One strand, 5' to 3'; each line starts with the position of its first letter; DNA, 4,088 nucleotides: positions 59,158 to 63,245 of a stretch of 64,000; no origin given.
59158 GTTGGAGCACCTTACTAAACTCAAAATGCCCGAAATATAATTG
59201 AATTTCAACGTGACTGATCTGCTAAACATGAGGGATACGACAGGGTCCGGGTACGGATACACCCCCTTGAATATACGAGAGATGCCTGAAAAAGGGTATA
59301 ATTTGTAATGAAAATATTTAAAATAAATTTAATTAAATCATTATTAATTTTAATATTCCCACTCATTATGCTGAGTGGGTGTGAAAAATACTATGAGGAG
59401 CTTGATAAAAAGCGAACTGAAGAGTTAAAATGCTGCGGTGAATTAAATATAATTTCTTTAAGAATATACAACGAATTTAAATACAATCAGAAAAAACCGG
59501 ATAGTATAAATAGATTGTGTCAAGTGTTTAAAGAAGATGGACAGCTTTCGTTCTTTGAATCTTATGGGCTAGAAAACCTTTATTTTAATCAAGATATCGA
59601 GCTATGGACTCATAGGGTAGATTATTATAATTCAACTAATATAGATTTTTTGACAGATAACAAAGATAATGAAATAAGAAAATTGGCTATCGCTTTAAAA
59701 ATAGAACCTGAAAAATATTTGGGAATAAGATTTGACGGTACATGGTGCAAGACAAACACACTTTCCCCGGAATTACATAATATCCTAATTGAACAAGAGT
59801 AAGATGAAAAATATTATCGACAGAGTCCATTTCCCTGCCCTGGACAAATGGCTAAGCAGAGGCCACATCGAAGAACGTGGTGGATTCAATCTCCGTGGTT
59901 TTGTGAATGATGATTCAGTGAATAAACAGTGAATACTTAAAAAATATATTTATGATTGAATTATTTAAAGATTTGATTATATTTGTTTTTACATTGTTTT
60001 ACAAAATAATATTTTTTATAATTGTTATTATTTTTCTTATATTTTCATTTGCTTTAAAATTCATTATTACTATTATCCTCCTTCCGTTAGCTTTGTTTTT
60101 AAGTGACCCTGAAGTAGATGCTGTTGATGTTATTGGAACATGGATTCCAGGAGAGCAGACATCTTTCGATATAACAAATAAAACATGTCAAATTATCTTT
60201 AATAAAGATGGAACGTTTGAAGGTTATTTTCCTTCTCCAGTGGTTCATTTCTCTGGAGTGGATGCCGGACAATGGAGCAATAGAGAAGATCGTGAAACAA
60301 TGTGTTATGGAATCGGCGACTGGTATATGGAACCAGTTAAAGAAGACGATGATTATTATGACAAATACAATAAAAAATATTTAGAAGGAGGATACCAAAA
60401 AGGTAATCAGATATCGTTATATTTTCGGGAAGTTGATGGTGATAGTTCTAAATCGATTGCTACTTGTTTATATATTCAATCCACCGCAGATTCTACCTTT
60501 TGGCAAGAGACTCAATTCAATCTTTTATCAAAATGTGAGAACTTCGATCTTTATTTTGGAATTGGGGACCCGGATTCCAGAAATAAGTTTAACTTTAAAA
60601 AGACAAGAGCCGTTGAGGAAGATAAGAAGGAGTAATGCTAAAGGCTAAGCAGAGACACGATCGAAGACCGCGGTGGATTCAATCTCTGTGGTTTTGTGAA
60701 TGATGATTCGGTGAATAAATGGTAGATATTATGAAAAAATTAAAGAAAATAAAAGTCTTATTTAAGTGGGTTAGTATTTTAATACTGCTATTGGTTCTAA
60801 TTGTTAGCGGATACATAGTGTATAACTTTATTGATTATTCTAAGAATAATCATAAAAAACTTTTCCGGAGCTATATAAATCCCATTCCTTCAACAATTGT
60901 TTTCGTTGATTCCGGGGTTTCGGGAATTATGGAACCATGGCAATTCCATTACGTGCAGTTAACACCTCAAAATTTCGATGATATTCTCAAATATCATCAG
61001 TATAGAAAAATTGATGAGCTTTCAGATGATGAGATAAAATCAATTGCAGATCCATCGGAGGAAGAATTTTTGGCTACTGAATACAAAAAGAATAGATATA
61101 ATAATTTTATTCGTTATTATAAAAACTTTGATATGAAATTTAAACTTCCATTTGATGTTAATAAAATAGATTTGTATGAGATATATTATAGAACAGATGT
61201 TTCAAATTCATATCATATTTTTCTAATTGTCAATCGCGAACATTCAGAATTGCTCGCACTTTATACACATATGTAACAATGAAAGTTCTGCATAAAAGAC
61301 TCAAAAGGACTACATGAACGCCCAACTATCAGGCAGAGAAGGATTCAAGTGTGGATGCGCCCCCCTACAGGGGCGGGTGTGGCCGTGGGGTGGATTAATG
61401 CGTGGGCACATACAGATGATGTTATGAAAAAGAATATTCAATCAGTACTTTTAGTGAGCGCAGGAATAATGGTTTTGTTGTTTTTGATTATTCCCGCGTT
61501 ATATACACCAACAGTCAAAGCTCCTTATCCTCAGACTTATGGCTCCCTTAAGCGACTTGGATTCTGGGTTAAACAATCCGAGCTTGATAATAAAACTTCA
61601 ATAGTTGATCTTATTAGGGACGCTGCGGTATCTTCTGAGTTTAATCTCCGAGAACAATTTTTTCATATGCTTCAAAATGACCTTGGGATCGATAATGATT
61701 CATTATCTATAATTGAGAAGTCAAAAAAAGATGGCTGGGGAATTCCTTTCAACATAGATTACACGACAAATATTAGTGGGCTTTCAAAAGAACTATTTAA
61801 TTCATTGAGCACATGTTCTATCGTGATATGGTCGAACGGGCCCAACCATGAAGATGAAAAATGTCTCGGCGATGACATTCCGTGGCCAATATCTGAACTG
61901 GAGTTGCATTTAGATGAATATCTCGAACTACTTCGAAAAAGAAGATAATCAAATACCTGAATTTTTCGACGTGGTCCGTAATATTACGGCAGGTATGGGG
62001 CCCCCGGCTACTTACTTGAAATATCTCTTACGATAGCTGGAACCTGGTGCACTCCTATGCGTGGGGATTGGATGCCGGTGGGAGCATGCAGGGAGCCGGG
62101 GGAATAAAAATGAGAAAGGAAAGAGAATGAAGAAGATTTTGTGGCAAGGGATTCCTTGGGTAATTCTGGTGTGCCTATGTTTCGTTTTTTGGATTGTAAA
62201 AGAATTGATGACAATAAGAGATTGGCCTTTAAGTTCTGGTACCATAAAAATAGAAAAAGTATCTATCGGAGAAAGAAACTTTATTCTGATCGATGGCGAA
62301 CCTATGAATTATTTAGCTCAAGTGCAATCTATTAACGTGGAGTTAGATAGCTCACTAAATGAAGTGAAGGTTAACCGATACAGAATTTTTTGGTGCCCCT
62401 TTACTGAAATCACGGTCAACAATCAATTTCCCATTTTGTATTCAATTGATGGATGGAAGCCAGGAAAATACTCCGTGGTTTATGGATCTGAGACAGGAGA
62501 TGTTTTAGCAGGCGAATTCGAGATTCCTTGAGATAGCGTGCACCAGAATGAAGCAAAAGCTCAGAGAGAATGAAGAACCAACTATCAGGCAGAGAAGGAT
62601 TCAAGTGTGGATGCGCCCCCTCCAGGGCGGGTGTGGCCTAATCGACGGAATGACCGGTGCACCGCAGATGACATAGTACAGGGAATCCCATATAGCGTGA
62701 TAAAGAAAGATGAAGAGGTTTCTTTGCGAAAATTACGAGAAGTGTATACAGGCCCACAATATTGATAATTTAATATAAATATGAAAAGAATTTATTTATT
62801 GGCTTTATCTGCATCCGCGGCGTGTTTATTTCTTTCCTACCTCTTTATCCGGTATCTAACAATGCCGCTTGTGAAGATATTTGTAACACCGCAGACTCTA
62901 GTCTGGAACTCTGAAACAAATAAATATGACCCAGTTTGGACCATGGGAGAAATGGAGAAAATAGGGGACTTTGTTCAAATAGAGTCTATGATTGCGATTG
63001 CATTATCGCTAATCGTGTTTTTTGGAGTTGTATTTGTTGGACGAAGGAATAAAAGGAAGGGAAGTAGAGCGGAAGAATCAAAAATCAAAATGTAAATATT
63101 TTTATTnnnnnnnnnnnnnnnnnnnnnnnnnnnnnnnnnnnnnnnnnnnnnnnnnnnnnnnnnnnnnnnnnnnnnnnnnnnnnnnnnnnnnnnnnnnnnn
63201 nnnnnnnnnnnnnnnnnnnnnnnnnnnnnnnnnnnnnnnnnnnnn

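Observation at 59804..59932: Duplicated Rhs core-end stubs (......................-type) between array D cassettes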

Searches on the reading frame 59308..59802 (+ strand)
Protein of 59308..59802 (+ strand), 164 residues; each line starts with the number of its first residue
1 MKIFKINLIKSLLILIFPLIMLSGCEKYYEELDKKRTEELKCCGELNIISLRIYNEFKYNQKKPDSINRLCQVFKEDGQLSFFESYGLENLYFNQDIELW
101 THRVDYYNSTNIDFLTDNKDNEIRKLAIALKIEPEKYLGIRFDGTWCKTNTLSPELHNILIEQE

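Call 17: search_protein_families(library=pfam, max_evalue=1, proteins=[window:59308-59802:+])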
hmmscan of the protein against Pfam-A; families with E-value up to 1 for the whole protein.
window:59308-59802:+ (164 aa): 0 families

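Call 71: search_protein_families(library=pfam, max_evalue=0.01, proteins=[L014:8952-9986:+, L014:10788-12518:+, L014:13457-14416:+, L014:15270-16094:+, L014:12541-13443:+, L014:16097-16726:+])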
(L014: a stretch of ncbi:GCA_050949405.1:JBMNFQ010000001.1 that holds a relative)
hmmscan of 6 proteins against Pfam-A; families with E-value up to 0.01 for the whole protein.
L014:8952-9986:+ (344 aa): 1 family
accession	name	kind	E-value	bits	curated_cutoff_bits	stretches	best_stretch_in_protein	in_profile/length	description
PF25023.1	TEN_YD-shell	-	0.0024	16.4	50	1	51-148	793-894/909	Teneurin YD-shell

L014:10788-12518:+ (576 aa): 1 family
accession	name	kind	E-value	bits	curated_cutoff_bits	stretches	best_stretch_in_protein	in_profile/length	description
PF05593.20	RHS_repeat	-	1e-11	45.3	22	0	203-222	14-33/38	RHS Repeat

L014:13457-14416:+ (319 aa): 1 family
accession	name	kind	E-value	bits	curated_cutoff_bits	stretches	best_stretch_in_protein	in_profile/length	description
PF25023.1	TEN_YD-shell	-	0.0013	17.3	50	1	24-137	777-894/909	Teneurin YD-shell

L014:15270-16094:+ (274 aa): 0 families

L014:12541-13443:+ (300 aa): 4 families
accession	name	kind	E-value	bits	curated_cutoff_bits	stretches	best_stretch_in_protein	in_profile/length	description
PF13646.12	HEAT_2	-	3e-16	59.9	27.7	2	146-243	1-88/88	HEAT repeats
PF02985.28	HEAT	-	3.8e-07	30.2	23.5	0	146-165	2-21/31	HEAT repeat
PF03130.22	HEAT_PBS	-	0.0022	18.8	20.9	0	133-154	4-26/27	PBS lyase HEAT-like repeat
PF13513.12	HEAT_EZ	-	0.0034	18.3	27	0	144-168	28-52/55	HEAT-like repeat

L014:16097-16726:+ (209 aa): 1 family
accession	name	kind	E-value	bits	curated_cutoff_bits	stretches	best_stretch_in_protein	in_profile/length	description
PF02114.22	Phosducin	-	0.0098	15.3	23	0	111-155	87-131/265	Phosducin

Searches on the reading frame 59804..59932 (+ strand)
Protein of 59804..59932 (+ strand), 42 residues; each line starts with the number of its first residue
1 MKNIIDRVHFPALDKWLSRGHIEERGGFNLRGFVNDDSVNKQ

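Call 17: search_protein_families(library=pfam, max_evalue=1, proteins=[window:59804-59932:+])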
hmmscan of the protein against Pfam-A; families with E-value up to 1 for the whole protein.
window:59804-59932:+ (42 aa): 0 families

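Call 18: search_protein_families(library=ncbifam, max_evalue=1, proteins=[window:59804-59932:+])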
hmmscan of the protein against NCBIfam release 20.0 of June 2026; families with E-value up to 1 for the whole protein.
window:59804-59932:+ (42 aa): 1 family
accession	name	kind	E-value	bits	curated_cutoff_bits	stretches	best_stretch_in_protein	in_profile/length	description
TIGR03696.1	Rhs_assc_core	domain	0.07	13.7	32.5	1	7-40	36-69/76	RHS repeat-associated core domain-containing protein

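Call 23: find_homologous_proteins(query=A2, max_evalue=10)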
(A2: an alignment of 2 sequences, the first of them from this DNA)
Query A2 (2 sequences) (42 aa, profile of the alignment): 1 proteins with E <= 10 among 1 candidates.
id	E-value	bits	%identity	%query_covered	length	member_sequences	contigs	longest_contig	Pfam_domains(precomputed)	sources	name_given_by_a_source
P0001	1.2e-28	117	100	100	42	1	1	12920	-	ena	-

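Call 24: find_related_loci(query=A2, collection=genome_contigs, flank=10000)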
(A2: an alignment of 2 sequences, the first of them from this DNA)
Query A2 (42 aa) in genome_contigs; peptide patterns used: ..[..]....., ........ (x = any residue, [..] = any of these).
72 stretches matched a pattern; 2 encode a relative of the query (tblastn E <= 1e-3); 2 distinct loci.
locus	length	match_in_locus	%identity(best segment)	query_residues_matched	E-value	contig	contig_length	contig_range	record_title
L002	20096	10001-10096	66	10-41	2e-11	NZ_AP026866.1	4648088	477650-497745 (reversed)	Oceaniferula spumae strain NT6N chromosome, complete genome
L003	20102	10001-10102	59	7-40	4e-10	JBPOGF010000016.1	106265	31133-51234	MAG: Akkermansiaceae bacterium isolate MAG_20 MAG_20_16, whole genome shotgun sequence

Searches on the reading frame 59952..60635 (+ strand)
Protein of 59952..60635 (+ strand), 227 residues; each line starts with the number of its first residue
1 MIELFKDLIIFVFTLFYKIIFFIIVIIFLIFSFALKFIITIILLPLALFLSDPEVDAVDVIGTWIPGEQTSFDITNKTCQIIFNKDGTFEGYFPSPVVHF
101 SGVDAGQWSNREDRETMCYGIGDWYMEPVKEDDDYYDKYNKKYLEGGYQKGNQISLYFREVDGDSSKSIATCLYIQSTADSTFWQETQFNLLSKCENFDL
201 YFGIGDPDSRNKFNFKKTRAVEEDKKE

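Call 17: search_protein_families(library=pfam, max_evalue=1, proteins=[window:59952-60635:+])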
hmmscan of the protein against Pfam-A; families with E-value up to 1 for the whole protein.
window:59952-60635:+ (227 aa): 2 families
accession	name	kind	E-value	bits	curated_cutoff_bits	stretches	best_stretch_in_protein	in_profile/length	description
PF13159.12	DUF3994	-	0.01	16.2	25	1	56-127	32-98/123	Domain of unknown function (DUF3994)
PF19469.4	DUF6006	-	0.29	11.1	26.3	0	36-70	6-40/140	Family of unknown function (DUF6006)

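Call 18: search_protein_families(library=ncbifam, max_evalue=1, proteins=[window:59952-60635:+])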
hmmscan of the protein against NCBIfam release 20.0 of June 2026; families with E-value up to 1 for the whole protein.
window:59952-60635:+ (227 aa): 0 families

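Call 19: find_encoding_contigs(protein=window:59952-60635:+, flank=10000, max_places=8)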
Protein window:59952-60635:+ (227 aa): 1 contig read that carries it; 1 place shown.
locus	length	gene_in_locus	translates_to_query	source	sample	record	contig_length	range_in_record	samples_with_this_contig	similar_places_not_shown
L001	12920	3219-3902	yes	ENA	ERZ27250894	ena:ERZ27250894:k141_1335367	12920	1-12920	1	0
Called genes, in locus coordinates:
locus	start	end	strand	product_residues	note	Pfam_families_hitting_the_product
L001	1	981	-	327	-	?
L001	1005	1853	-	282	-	PF10418:DHODB_Fe-S_bind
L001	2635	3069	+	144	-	-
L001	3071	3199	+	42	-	-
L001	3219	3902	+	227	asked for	-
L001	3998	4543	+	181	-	-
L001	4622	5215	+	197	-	-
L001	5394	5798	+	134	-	-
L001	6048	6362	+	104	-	-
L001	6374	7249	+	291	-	-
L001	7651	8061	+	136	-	-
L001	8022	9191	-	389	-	PF13439:Glyco_transf_4, PF13579:Glyco_trans_4_4, PF13477:Glyco_trans_4_2, PF00534:Glycos_transf_1, PF13692:Glyco_trans_1_4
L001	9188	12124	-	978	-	-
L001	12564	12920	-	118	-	?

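Call 71: search_protein_families(library=pfam, max_evalue=0.01, proteins=[L014:8952-9986:+, L014:10788-12518:+, L014:13457-14416:+, L014:15270-16094:+, L014:12541-13443:+, L014:16097-16726:+])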
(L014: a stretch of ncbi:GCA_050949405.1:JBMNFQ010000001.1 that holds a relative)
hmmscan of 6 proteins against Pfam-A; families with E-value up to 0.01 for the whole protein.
L014:8952-9986:+ (344 aa): 1 family
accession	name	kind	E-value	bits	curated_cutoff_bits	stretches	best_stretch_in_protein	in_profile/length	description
PF25023.1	TEN_YD-shell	-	0.0024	16.4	50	1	51-148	793-894/909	Teneurin YD-shell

L014:10788-12518:+ (576 aa): 1 family
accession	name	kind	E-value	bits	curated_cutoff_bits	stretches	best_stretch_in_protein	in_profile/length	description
PF05593.20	RHS_repeat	-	1e-11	45.3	22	0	203-222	14-33/38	RHS Repeat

L014:13457-14416:+ (319 aa): 1 family
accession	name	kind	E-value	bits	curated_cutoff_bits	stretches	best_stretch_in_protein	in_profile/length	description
PF25023.1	TEN_YD-shell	-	0.0013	17.3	50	1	24-137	777-894/909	Teneurin YD-shell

L014:15270-16094:+ (274 aa): 0 families

L014:12541-13443:+ (300 aa): 4 families
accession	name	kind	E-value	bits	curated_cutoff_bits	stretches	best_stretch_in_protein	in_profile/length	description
PF13646.12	HEAT_2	-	3e-16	59.9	27.7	2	146-243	1-88/88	HEAT repeats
PF02985.28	HEAT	-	3.8e-07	30.2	23.5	0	146-165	2-21/31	HEAT repeat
PF03130.22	HEAT_PBS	-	0.0022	18.8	20.9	0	133-154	4-26/27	PBS lyase HEAT-like repeat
PF13513.12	HEAT_EZ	-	0.0034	18.3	27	0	144-168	28-52/55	HEAT-like repeat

L014:16097-16726:+ (209 aa): 1 family
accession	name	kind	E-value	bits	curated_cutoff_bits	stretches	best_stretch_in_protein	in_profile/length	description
PF02114.22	Phosducin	-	0.0098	15.3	23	0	111-155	87-131/265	Phosducin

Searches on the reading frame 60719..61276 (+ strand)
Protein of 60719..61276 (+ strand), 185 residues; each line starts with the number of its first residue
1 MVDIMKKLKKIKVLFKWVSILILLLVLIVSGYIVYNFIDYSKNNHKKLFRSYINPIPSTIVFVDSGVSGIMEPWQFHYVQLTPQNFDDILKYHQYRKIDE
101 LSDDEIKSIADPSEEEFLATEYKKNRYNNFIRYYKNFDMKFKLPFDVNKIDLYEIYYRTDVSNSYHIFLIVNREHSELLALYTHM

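Call 17: search_protein_families(library=pfam, max_evalue=1, proteins=[window:60719-61276:+])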
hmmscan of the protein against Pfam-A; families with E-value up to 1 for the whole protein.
window:60719-61276:+ (185 aa): 2 families
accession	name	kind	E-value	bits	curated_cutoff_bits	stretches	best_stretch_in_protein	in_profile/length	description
PF13959.11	CTE_SPB4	-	0.065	13.7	27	1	129-153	14-38/52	ATP-dependent rRNA helicase SPB4-like, C-terminal extension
PF12669.12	FeoB_associated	-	0.21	12.3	27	1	19-44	2-27/44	FeoB-associated Cys-rich membrane protein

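Call 18: search_protein_families(library=ncbifam, max_evalue=1, proteins=[window:60719-61276:+])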
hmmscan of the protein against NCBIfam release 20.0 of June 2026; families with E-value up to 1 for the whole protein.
window:60719-61276:+ (185 aa): 1 family
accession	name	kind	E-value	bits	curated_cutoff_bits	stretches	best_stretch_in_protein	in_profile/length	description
NF047440.1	LA3751_2_3_fam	subfamily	0.00047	19.1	200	1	6-89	355-440/460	LA_3751/LA_3752 family putative glycosyltransferase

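Call 71: search_protein_families(library=pfam, max_evalue=0.01, proteins=[L014:8952-9986:+, L014:10788-12518:+, L014:13457-14416:+, L014:15270-16094:+, L014:12541-13443:+, L014:16097-16726:+])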
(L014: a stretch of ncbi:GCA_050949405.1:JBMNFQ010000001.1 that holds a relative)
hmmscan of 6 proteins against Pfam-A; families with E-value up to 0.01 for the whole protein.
L014:8952-9986:+ (344 aa): 1 family
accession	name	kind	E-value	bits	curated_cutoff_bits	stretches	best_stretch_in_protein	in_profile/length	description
PF25023.1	TEN_YD-shell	-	0.0024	16.4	50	1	51-148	793-894/909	Teneurin YD-shell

L014:10788-12518:+ (576 aa): 1 family
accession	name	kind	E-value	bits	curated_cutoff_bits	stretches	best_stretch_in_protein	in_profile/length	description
PF05593.20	RHS_repeat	-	1e-11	45.3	22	0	203-222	14-33/38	RHS Repeat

L014:13457-14416:+ (319 aa): 1 family
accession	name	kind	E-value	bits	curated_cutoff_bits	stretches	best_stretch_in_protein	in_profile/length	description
PF25023.1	TEN_YD-shell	-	0.0013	17.3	50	1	24-137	777-894/909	Teneurin YD-shell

L014:15270-16094:+ (274 aa): 0 families

L014:12541-13443:+ (300 aa): 4 families
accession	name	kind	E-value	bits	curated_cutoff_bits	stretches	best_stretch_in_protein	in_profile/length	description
PF13646.12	HEAT_2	-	3e-16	59.9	27.7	2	146-243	1-88/88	HEAT repeats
PF02985.28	HEAT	-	3.8e-07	30.2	23.5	0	146-165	2-21/31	HEAT repeat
PF03130.22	HEAT_PBS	-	0.0022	18.8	20.9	0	133-154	4-26/27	PBS lyase HEAT-like repeat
PF13513.12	HEAT_EZ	-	0.0034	18.3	27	0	144-168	28-52/55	HEAT-like repeat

L014:16097-16726:+ (209 aa): 1 family
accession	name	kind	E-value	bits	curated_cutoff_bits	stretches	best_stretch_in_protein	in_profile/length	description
PF02114.22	Phosducin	-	0.0098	15.3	23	0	111-155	87-131/265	Phosducin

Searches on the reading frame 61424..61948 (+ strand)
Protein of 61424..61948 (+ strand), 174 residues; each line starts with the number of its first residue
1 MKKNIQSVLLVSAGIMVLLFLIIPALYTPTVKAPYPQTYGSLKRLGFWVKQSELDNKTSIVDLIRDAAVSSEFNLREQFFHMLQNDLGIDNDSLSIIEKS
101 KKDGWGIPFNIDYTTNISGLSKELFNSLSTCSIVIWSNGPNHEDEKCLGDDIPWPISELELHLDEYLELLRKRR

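Call 17: search_protein_families(library=pfam, max_evalue=1, proteins=[window:61424-61948:+])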
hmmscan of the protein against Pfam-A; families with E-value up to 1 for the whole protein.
window:61424-61948:+ (174 aa): 2 families
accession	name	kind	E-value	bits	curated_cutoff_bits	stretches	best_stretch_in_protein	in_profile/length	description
PF13932.14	SAM_GIDA_C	-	0.057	13.7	27.1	1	102-129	6-32/57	tRNA modifying enzyme MnmG/GidA C-terminal helical bundle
PF12200.13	DUF3597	-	0.26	12.3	29.8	1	50-84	62-96/127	Domain of unknown function (DUF3597)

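Call 18: search_protein_families(library=ncbifam, max_evalue=1, proteins=[window:61424-61948:+])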
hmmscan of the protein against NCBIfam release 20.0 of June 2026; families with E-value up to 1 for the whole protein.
window:61424-61948:+ (174 aa): 0 families

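Call 71: search_protein_families(library=pfam, max_evalue=0.01, proteins=[L014:8952-9986:+, L014:10788-12518:+, L014:13457-14416:+, L014:15270-16094:+, L014:12541-13443:+, L014:16097-16726:+])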
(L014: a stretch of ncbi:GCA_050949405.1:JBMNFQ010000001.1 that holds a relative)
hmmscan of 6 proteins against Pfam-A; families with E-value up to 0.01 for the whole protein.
L014:8952-9986:+ (344 aa): 1 family
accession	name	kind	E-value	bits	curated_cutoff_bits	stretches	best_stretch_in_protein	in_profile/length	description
PF25023.1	TEN_YD-shell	-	0.0024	16.4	50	1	51-148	793-894/909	Teneurin YD-shell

L014:10788-12518:+ (576 aa): 1 family
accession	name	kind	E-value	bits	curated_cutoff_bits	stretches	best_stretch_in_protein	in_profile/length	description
PF05593.20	RHS_repeat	-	1e-11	45.3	22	0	203-222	14-33/38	RHS Repeat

L014:13457-14416:+ (319 aa): 1 family
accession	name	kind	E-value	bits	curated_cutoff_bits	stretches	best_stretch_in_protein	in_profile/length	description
PF25023.1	TEN_YD-shell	-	0.0013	17.3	50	1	24-137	777-894/909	Teneurin YD-shell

L014:15270-16094:+ (274 aa): 0 families

L014:12541-13443:+ (300 aa): 4 families
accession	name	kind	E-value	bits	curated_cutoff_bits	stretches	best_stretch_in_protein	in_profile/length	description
PF13646.12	HEAT_2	-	3e-16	59.9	27.7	2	146-243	1-88/88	HEAT repeats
PF02985.28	HEAT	-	3.8e-07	30.2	23.5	0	146-165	2-21/31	HEAT repeat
PF03130.22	HEAT_PBS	-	0.0022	18.8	20.9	0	133-154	4-26/27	PBS lyase HEAT-like repeat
PF13513.12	HEAT_EZ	-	0.0034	18.3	27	0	144-168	28-52/55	HEAT-like repeat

L014:16097-16726:+ (209 aa): 1 family
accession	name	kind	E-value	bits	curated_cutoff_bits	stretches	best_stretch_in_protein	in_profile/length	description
PF02114.22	Phosducin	-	0.0098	15.3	23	0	111-155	87-131/265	Phosducin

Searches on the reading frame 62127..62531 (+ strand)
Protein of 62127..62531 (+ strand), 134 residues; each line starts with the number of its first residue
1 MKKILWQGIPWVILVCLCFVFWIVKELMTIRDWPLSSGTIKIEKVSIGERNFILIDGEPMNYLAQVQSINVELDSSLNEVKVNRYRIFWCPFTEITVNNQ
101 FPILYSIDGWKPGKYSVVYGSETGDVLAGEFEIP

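Call 17: search_protein_families(library=pfam, max_evalue=1, proteins=[window:62127-62531:+])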
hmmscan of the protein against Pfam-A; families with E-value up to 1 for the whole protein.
window:62127-62531:+ (134 aa): 1 family
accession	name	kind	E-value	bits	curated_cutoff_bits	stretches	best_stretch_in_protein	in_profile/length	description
PF13290.12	CHB_HEX_C_1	-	0.27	11.6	22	1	96-120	16-40/67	Chitobiase/beta-hexosaminidase C-terminal domain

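Call 18: search_protein_families(library=ncbifam, max_evalue=1, proteins=[window:62127-62531:+])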
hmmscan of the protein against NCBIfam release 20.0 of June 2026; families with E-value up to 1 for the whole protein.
window:62127-62531:+ (134 aa): 0 families

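Call 71: search_protein_families(library=pfam, max_evalue=0.01, proteins=[L014:8952-9986:+, L014:10788-12518:+, L014:13457-14416:+, L014:15270-16094:+, L014:12541-13443:+, L014:16097-16726:+])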
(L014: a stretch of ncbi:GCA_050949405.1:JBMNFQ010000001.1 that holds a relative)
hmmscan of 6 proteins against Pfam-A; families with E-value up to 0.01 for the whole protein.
L014:8952-9986:+ (344 aa): 1 family
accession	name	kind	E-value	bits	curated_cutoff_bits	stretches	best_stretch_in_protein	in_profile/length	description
PF25023.1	TEN_YD-shell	-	0.0024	16.4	50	1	51-148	793-894/909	Teneurin YD-shell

L014:10788-12518:+ (576 aa): 1 family
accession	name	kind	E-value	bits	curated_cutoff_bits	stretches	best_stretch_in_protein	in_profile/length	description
PF05593.20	RHS_repeat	-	1e-11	45.3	22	0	203-222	14-33/38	RHS Repeat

L014:13457-14416:+ (319 aa): 1 family
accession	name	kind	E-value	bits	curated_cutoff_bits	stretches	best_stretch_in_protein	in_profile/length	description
PF25023.1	TEN_YD-shell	-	0.0013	17.3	50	1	24-137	777-894/909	Teneurin YD-shell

L014:15270-16094:+ (274 aa): 0 families

L014:12541-13443:+ (300 aa): 4 families
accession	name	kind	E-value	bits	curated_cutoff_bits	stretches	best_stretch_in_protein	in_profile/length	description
PF13646.12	HEAT_2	-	3e-16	59.9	27.7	2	146-243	1-88/88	HEAT repeats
PF02985.28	HEAT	-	3.8e-07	30.2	23.5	0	146-165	2-21/31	HEAT repeat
PF03130.22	HEAT_PBS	-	0.0022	18.8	20.9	0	133-154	4-26/27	PBS lyase HEAT-like repeat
PF13513.12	HEAT_EZ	-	0.0034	18.3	27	0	144-168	28-52/55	HEAT-like repeat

L014:16097-16726:+ (209 aa): 1 family
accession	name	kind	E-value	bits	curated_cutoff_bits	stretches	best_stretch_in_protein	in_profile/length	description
PF02114.22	Phosducin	-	0.0098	15.3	23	0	111-155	87-131/265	Phosducin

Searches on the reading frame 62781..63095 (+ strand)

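Call 17: search_protein_families(library=pfam, max_evalue=1, proteins=[window:62781-63095:+])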
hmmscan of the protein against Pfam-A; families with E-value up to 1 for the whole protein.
window:62781-63095:+ (104 aa): 3 families
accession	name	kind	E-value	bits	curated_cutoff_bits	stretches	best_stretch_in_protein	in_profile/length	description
PF15117.11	UPF0697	-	0.06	13.9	27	0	4-52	19-63/98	Uncharacterised protein family UPF0697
PF00902.23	TatC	-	0.12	12.6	25.1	1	2-85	92-156/208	Sec-independent protein translocase protein (TatC)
PF11913.13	DUF3431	-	0.23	11.6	25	1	13-55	44-87/219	Protein of unknown function (DUF3431)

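Call 71: search_protein_families(library=pfam, max_evalue=0.01, proteins=[L014:8952-9986:+, L014:10788-12518:+, L014:13457-14416:+, L014:15270-16094:+, L014:12541-13443:+, L014:16097-16726:+])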
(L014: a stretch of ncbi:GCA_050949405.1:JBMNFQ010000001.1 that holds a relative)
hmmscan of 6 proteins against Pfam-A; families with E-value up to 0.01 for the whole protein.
L014:8952-9986:+ (344 aa): 1 family
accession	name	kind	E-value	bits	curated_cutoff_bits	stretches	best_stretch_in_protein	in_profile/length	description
PF25023.1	TEN_YD-shell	-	0.0024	16.4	50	1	51-148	793-894/909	Teneurin YD-shell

L014:10788-12518:+ (576 aa): 1 family
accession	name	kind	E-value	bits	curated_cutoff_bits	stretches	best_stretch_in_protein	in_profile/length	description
PF05593.20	RHS_repeat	-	1e-11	45.3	22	0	203-222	14-33/38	RHS Repeat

L014:13457-14416:+ (319 aa): 1 family
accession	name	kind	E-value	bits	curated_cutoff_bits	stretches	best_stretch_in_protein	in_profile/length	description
PF25023.1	TEN_YD-shell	-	0.0013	17.3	50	1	24-137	777-894/909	Teneurin YD-shell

L014:15270-16094:+ (274 aa): 0 families

L014:12541-13443:+ (300 aa): 4 families
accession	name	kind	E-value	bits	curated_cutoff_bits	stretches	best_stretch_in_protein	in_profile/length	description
PF13646.12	HEAT_2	-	3e-16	59.9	27.7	2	146-243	1-88/88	HEAT repeats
PF02985.28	HEAT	-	3.8e-07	30.2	23.5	0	146-165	2-21/31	HEAT repeat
PF03130.22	HEAT_PBS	-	0.0022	18.8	20.9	0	133-154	4-26/27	PBS lyase HEAT-like repeat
PF13513.12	HEAT_EZ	-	0.0034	18.3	27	0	144-168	28-52/55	HEAT-like repeat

L014:16097-16726:+ (209 aa): 1 family
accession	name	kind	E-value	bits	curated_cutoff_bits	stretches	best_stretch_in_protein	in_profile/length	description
PF02114.22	Phosducin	-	0.0098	15.3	23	0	111-155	87-131/265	Phosducin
